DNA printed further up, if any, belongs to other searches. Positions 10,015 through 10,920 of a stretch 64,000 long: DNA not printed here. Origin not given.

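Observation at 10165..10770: Secreted Lys-rich protein with a G8/C8 homopolymer tract embedded inside the pan/coa operon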

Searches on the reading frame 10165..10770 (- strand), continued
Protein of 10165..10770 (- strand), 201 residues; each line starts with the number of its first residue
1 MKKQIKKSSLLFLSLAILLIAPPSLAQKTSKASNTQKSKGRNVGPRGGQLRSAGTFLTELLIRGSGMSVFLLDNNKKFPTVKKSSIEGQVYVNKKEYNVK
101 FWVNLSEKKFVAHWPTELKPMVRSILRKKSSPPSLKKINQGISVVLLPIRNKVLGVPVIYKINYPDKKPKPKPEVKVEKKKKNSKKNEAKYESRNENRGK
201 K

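Call 47: find_encoding_contigs(protein=P0007, flank=5000, max_places=2)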
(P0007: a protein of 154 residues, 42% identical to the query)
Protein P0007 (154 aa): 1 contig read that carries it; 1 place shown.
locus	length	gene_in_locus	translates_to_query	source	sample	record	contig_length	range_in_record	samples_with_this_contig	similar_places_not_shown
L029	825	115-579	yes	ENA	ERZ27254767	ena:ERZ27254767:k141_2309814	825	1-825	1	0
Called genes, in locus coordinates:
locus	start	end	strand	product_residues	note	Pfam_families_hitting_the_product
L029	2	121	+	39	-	?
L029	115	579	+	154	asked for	-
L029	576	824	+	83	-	?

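Call 48: find_encoding_contigs(protein=P0008, flank=5000, max_places=2)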
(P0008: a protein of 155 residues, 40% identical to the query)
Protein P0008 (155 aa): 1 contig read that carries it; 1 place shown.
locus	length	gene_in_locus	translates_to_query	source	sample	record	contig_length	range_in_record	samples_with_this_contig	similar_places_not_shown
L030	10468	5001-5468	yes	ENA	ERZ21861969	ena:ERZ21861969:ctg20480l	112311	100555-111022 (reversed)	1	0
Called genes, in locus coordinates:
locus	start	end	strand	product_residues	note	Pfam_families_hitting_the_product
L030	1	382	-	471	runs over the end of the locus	PF00474:SSF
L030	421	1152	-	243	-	PF13650:Asp_protease_2 (faint), PF13975:gag-asp_proteas (faint)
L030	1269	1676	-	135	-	-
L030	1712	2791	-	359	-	PF02646:RmuC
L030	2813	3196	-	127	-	PF02261:Asp_decarbox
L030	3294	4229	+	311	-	PF07991:KARI_N, PF01450:KARI_C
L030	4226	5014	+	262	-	PF02548:Pantoate_transf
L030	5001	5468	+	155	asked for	-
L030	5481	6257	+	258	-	PF03309:Pan_kinase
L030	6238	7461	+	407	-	PF02441:Flavoprotein, PF04127:DFP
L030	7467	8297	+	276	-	PF02569:Pantoate_ligase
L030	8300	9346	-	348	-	PF26550:Tricorn_2nd (faint), PF26549:Tricorn_N, PF07676:PD40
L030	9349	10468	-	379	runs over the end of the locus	PF01040:UbiA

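Call 49: find_encoding_contigs(protein=P0010, flank=5000, max_places=2)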
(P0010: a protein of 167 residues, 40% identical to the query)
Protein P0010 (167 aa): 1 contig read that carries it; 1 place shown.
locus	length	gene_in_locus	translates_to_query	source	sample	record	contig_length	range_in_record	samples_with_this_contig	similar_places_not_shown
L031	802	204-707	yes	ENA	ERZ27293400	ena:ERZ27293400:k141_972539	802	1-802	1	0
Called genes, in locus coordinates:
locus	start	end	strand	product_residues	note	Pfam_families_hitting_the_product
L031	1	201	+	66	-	?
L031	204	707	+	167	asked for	-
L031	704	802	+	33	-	?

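Call 50: fold_search(model_id=the predicted structure, library=pdb)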
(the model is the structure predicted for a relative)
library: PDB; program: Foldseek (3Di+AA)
matches with E <= 10: 1117; with E <= 0.001: 0
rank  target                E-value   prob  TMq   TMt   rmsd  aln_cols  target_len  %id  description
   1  3uc2_D                4.7e-03  1.00  0.37  0.63   3.8       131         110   10  Crystal structure of a DUF4426 family protein (PA0388) from Pseudomonas aeruginosa PAO1 at 2.09 A resolution (released 2011-11-23)
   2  3uc2_B                6.2e-03  1.00  0.40  0.60   4.1       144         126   10  Crystal structure of a DUF4426 family protein (PA0388) from Pseudomonas aeruginosa PAO1 at 2.09 A resolution (released 2011-11-23)
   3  3uc2_A                7.3e-03  1.00  0.39  0.61   3.6       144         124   10  Crystal structure of a DUF4426 family protein (PA0388) from Pseudomonas aeruginosa PAO1 at 2.09 A resolution (released 2011-11-23)
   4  7qf7_A                1.9e-02  0.85  0.24  0.33   7.3       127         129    8  Orthorhombic crystal structure of PTG CBM21 in complex with beta-cyclodextrin (released 2022-11-02)
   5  2dle_MODEL_1_A        2.0e-02  0.99  0.30  0.50   5.5       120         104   10  Solution structure of the fourth fn3 domain of human receptor-type tyrosine-protein phosphatase eta (released 2006-10-18)
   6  5h9x                  2.1e-02  1.00  0.32  0.17   3.5       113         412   10  Crystal structure of GH family 64 laminaripentaose-producing beta-1,3-glucanase from Paenibacillus barengoltzii (released 2017-02-15)
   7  2eef_MODEL_1_A        2.4e-02  0.87  0.24  0.29   7.1       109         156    7  Solution structure of the CBM_21 domain from human protein phosphatase 1, regulatory (inhibitor) subunit 3B (released 2007-08-21)
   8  9ll4_A                3.3e-02  1.00  0.35  0.60   3.7       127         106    8  Crystal structure of the Helicobacter pylori copper resistance determinant CrdA in complex with silver ions in space g (released 2025-11-19)
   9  9ll2_A                3.3e-02  0.99  0.34  0.54   4.0       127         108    9  Crystal structure of the Helicobacter pylori copper resistance determinant CrdA in the apo form (released 2025-11-19)
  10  8uur_C                3.5e-02  0.69  0.23  0.21   7.8       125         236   11  Structure of Serratia proteamaculans antifeeding prophage mini-fibre (AfpX13) (released 2025-08-27)
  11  7qfa_C                3.7e-02  0.87  0.24  0.35   6.4       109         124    8  Monoclinic crystal structure of PTG CBM21 in complex with beta-cyclodextrin (released 2022-11-02)
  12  8rxq_B                3.9e-02  0.84  0.26  0.25  11.1       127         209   10  TEAD2 with an inhibitor (released 2025-02-19)
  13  7qfa_B                3.9e-02  0.77  0.24  0.33   7.8       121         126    7  Monoclinic crystal structure of PTG CBM21 in complex with beta-cyclodextrin (released 2022-11-02)
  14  8kb7_A                4.6e-02  0.84  0.24  0.11   7.6       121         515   14  Crystal structure of UDP/mannose-bound AGO61/beta-1,4-N-Acetylglucosaminyltransferase 2 (POMGNT2) (released 2024-08-07)
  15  7z3p_B                4.6e-02  0.82  0.23  0.23   6.7       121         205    6  Crystal structure of the mouse leptin:LepR-CRH2 encounter complex to 1.95 A resolution. (released 2023-03-22)
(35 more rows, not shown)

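Call 53: find_related_loci(query=A4, collection=metagenome_contigs, flank=4000)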
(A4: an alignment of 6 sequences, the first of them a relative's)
Query A4 (142 aa) in metagenome_contigs; peptide patterns used: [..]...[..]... (x = any residue, [..] = any of these).
145 stretches matched a pattern; 89 encode a relative of the query (tblastn E <= 1e-3); the best 80 are kept; 80 distinct loci.
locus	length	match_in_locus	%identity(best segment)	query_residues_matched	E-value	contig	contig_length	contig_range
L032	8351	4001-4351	51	26-141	2e-37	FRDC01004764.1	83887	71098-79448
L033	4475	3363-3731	45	16-141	3e-33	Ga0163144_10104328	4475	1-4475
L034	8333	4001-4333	50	29-141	1e-32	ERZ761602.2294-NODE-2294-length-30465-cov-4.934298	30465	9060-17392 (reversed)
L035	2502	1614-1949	46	26-142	6e-32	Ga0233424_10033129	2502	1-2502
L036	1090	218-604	43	9-139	2e-32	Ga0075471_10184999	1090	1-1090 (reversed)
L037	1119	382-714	45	29-139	2e-31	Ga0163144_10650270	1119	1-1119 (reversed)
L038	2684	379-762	42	10-139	3e-30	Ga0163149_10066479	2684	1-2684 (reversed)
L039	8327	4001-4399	42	3-141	6e-30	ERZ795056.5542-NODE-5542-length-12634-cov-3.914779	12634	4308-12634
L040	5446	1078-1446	41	18-142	6e-30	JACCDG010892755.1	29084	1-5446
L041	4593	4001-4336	44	29-142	1e-29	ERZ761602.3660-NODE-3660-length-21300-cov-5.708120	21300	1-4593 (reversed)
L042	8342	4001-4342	47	26-141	5e-29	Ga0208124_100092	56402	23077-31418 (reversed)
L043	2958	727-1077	41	26-142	6e-29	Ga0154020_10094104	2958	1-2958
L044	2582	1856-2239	44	16-142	5e-29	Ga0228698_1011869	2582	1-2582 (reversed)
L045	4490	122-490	40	19-142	3e-29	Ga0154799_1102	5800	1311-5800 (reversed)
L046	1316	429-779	43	14-139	7e-29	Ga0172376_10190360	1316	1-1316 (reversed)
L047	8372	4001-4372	41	18-142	2e-28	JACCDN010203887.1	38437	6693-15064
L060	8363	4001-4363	40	20-142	1e-27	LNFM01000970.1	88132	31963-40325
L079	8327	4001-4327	44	31-141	4e-26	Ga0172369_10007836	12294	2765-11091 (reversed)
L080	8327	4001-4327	45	30-139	4e-26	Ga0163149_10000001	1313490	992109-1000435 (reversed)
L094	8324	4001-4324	43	31-139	2e-24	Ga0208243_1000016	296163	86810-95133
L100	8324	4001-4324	39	30-139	3e-23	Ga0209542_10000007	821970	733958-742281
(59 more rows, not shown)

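Call 55: search_protein_families(library=pfam, proteins=[L034:4375-7518:+, L079:4851-7118:+, L060:4435-4845:-, L034:3486-3986:-, L039:2711-4000:+, L080:4471-6759:+, L047:3359-3733:-, L042:2728-3954:+, L094:4528-6750:+, L100:4383-7520:+], max_evalue=0.00001)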
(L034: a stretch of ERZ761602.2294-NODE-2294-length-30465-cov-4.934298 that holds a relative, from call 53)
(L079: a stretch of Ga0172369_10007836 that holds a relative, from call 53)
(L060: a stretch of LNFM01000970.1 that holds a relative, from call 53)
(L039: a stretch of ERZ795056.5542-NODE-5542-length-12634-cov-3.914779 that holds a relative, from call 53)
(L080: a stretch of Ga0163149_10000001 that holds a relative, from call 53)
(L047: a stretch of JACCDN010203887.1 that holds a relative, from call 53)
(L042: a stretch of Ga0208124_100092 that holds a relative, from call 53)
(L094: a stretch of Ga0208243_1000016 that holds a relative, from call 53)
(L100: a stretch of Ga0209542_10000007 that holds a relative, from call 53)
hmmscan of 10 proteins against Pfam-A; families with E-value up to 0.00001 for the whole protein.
L034:4375-7518:+ (1047 aa): 1 family
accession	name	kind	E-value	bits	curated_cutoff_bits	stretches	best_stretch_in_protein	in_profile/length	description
PF00873.25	ACR_tran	-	6.4e-266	885.3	28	1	6-1021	2-1019/1021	AcrB/AcrD/AcrF family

L079:4851-7118:+ (755 aa): 0 families

L060:4435-4845:- (136 aa): 3 families
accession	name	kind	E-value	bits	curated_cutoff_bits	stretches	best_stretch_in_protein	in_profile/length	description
PF09278.17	MerR-DNA-bind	-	7.9e-18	65.3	25.4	1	53-116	2-65/65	MerR, DNA binding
PF13411.12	MerR_1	-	4.7e-16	59.1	21.6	1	10-74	2-65/69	MerR HTH family regulatory protein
PF00376.29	MerR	-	2.3e-14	53.4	28.2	1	10-47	1-38/38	MerR family regulatory protein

L034:3486-3986:- (166 aa): 1 family
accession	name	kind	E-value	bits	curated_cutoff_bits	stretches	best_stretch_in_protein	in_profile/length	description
PF02583.22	Trns_repr_metal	-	9.6e-25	87.2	22.8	1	85-161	6-76/78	Metal-sensitive transcriptional repressor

L039:2711-4000:+ (429 aa): 1 family
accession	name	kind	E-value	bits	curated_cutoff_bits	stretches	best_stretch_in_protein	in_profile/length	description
PF02321.23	OEP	-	2.6e-35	122.3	22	2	28-209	1-187/187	Outer membrane efflux protein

L080:4471-6759:+ (762 aa): 4 families
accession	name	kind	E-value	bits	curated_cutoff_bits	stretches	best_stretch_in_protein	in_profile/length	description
PF00122.25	E1-E2_ATPase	-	5.6e-57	192.6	28.1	1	249-431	1-181/181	E1-E2 ATPase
PF00702.32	Hydrolase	-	2e-28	100.5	26.4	1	447-669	1-190/191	haloacid dehalogenase-like hydrolase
PF00403.32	HMA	-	3.8e-13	50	24.8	1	40-100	1-62/62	Heavy-metal-associated domain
PF08282.18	Hydrolase_3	-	5.6e-07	30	20.9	0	641-690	194-243/255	haloacid dehalogenase-like hydrolase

L047:3359-3733:- (124 aa): 1 family
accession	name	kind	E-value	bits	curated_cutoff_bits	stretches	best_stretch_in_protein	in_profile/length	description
PF02583.22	Trns_repr_metal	-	3.1e-26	92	22.8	1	44-119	6-75/78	Metal-sensitive transcriptional repressor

L042:2728-3954:+ (408 aa): 1 family
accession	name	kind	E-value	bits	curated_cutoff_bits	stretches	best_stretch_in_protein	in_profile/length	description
PF02321.23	OEP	-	1.1e-30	107.3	22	2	250-398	27-178/187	Outer membrane efflux protein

L094:4528-6750:+ (740 aa): 4 families
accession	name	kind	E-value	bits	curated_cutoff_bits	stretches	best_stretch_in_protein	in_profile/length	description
PF00122.25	E1-E2_ATPase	-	6.1e-57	192.5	28.1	1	227-408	2-181/181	E1-E2 ATPase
PF00702.32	Hydrolase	-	5.6e-33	115.4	26.4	1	425-648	2-191/191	haloacid dehalogenase-like hydrolase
PF00403.32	HMA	-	4.8e-14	52.9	24.8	1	17-77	1-62/62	Heavy-metal-associated domain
PF08282.18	Hydrolase_3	-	1.4e-07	32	20.9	0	620-668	195-243/255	haloacid dehalogenase-like hydrolase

L100:4383-7520:+ (1045 aa): 2 families
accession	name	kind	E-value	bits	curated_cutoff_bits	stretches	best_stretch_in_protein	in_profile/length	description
PF00873.25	ACR_tran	-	1.7e-262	874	28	1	5-1021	1-1019/1021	AcrB/AcrD/AcrF family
PF03176.21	MMPL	-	7.3e-06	25.6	20.5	1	343-501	151-305/333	MMPL family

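Call 58: search_solved_structures(query=A4, max_evalue=10)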
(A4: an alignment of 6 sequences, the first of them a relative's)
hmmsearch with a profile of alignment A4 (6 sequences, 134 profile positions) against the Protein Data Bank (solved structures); distinct sequences matched with E-value up to 10: 0.

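Call 65: search_protein_families(library=pfam, alignment_id=A3, max_evalue=10)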
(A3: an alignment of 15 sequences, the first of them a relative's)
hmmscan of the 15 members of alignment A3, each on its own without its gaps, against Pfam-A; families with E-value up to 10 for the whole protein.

A. member 1, P0001 (201 aa): 1 family
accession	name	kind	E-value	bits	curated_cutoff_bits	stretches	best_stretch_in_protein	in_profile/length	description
PF16031.10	TonB_N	-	0.041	14.9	33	1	157-194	62-98/138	TonB polyproline region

B. families by the number of members that match (of 15 scanned): 5 families
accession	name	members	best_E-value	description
PF23699.1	PACMP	2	0.048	PAR-amplifying and CtIP-maintaining micropeptide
PF16031.10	TonB_N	1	0.041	TonB polyproline region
PF02535.28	Zip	1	0.12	ZIP Zinc transporter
PF11241.13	DUF3043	1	0.25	Protein of unknown function (DUF3043)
PF12971.12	NAGLU_N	1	0.25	Alpha-N-acetylglucosaminidase (NAGLU) N-terminal domain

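Call 70: find_encoding_contigs(protein=P0022, flank=4000, max_places=1)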
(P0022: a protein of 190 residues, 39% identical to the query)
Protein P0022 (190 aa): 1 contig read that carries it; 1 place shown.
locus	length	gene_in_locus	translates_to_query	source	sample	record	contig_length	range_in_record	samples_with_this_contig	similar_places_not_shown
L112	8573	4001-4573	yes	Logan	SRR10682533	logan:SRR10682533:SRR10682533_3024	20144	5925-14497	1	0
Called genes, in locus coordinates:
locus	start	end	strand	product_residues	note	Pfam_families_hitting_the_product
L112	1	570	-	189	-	-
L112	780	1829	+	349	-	PF13360:PQQ_2 (faint)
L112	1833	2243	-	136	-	PF02261:Asp_decarbox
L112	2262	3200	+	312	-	PF07991:KARI_N, PF01450:KARI_C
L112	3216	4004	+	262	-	PF02548:Pantoate_transf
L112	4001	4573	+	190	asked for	-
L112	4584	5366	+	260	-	PF03309:Pan_kinase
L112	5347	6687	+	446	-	PF02441:Flavoprotein, PF04127:DFP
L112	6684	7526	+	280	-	PF02569:Pantoate_ligase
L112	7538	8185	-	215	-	PF00160:Pro_isomerase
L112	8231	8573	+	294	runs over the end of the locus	-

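Call 71: find_encoding_contigs(protein=P0023, flank=4000, max_places=1)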
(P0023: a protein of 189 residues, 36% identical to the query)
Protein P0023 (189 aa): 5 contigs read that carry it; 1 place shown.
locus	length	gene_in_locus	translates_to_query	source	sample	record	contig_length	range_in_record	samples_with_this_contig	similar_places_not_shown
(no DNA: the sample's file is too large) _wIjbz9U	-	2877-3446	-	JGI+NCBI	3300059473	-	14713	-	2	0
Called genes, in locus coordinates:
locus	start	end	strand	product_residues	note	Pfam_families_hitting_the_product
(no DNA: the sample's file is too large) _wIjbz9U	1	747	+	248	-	?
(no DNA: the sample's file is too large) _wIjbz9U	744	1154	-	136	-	PF02261:Asp_decarbox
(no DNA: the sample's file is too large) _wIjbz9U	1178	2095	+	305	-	PF07991:KARI_N, PF01450:KARI_C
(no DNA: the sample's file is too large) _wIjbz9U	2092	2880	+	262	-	PF02548:Pantoate_transf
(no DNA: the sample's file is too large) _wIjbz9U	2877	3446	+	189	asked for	-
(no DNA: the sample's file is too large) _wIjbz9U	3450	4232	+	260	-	PF03309:Pan_kinase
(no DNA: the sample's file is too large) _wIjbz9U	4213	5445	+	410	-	PF02441:Flavoprotein, PF04127:DFP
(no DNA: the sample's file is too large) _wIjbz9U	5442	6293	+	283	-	PF02569:Pantoate_ligase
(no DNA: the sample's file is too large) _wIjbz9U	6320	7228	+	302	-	-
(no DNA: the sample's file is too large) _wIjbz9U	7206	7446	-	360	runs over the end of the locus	PF26549:Tricorn_N (weak), PF26550:Tricorn_2nd (faint), PF00930:DPPIV_N (faint), PF26549:Tricorn_N, PF07676:PD40, PF26549:Tricorn_N, PF07676:PD40 (weak)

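Call 72: find_encoding_contigs(protein=P0025, flank=4000, max_places=1)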
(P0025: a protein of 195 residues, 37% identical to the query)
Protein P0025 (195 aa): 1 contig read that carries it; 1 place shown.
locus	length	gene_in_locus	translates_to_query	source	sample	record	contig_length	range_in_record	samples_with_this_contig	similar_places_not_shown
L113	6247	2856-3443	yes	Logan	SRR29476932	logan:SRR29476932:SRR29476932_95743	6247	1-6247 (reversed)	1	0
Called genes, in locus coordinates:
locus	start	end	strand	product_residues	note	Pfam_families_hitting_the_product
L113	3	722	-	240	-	?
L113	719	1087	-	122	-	PF02261:Asp_decarbox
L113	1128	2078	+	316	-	PF07991:KARI_N, PF01450:KARI_C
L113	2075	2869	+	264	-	PF02548:Pantoate_transf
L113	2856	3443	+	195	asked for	-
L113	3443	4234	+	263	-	PF03309:Pan_kinase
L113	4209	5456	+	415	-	PF02441:Flavoprotein, PF04127:DFP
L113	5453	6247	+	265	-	?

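Call 79: predict_structure(alignment_id=A4)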
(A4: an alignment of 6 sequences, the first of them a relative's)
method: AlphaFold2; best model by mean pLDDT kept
length: 142 residues; sequences in the alignment: 6
mean_pLDDT: 75.8   pTM: 0.67
mean pLDDT of the five models: 75.8, 74.4, 73.3, 71.9, 68.5
residues with pLDDT >= 90: 34; 70-90: 64; 50-70: 30; < 50: 14
segments of 3 or more residues with pLDDT < 50: 1-4, 25-32
pLDDT, mean of each block of 10 residues (from residue 1): 48 57 49 65 77 88 87 81 90 93 90 82 80 78 46
secondary structure, 60 per line:
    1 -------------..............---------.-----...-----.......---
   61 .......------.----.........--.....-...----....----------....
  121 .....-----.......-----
elements in order: H14-27 E43-45 E51-57 E61-67 E79-87 E90-94 E96-98 E103-106 E117-125 E131-137
